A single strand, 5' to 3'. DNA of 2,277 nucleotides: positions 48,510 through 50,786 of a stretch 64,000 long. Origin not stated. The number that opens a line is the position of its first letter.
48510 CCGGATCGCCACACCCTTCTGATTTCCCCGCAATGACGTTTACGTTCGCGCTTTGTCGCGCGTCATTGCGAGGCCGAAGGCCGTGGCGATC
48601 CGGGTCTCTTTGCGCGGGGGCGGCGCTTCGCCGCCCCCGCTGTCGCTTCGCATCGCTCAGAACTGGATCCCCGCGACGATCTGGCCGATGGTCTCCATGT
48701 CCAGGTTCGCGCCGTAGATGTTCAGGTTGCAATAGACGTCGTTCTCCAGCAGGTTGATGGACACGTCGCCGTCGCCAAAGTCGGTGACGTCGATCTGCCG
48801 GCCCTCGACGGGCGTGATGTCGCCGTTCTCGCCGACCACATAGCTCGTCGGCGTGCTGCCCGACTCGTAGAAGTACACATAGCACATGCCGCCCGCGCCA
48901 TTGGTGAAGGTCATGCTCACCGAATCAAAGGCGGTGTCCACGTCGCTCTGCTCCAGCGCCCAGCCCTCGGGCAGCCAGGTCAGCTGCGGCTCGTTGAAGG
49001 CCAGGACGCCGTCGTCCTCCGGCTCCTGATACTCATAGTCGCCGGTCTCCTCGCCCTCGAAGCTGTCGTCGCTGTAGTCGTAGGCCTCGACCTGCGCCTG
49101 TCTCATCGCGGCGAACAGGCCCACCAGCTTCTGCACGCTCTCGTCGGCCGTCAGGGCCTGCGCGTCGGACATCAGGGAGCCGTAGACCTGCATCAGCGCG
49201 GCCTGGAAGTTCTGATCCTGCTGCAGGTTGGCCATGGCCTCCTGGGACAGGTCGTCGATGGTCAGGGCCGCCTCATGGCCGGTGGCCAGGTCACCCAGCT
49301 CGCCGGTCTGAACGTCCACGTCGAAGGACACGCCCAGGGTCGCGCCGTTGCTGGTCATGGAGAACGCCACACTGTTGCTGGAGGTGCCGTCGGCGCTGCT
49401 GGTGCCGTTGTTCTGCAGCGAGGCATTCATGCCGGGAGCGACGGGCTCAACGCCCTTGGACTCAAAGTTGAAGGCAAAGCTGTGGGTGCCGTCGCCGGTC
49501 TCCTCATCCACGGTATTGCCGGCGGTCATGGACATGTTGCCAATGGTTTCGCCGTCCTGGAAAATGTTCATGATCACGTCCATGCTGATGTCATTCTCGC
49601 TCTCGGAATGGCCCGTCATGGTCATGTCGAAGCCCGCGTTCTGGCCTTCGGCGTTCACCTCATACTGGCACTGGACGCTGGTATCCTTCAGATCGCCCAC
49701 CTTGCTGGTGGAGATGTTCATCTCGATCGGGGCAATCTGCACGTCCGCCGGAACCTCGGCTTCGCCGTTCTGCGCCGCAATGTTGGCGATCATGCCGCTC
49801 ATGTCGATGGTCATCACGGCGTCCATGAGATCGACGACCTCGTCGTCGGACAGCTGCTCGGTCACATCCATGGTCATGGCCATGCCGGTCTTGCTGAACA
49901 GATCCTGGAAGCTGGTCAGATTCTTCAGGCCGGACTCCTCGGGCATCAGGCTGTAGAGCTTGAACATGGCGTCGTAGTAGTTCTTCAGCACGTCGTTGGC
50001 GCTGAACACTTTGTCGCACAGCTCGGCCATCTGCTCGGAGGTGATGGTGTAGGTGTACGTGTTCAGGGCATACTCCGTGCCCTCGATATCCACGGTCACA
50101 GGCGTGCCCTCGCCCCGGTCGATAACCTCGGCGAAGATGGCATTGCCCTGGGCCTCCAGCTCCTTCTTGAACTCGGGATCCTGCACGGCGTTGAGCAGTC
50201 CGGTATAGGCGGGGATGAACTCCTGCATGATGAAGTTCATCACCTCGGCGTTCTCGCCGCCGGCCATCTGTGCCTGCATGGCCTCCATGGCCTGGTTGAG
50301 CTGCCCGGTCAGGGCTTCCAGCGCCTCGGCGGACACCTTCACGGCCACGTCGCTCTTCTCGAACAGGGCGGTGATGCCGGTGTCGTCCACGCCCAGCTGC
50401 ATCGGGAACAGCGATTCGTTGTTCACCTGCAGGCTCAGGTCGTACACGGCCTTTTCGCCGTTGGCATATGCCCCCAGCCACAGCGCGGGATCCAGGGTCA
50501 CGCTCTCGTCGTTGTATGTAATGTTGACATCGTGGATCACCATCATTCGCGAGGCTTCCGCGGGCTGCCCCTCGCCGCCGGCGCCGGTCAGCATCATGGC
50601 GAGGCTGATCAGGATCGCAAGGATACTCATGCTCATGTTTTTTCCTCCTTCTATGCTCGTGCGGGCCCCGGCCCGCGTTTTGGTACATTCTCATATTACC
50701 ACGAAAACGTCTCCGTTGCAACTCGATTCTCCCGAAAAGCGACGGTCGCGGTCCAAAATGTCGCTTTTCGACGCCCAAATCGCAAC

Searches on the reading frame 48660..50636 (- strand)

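Call 89: search_protein_families(library=pfam, proteins=[window:48660-50636:-], max_evalue=0.0001)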
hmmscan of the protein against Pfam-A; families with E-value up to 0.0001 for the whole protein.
window:48660-50636:- (659 aa): 1 family
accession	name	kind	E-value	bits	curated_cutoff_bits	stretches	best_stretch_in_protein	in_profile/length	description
PF14285.11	DUF4367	-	1.3e-05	26.1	22.1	0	550-657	2-110/110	Domain of unknown function (DUF4367)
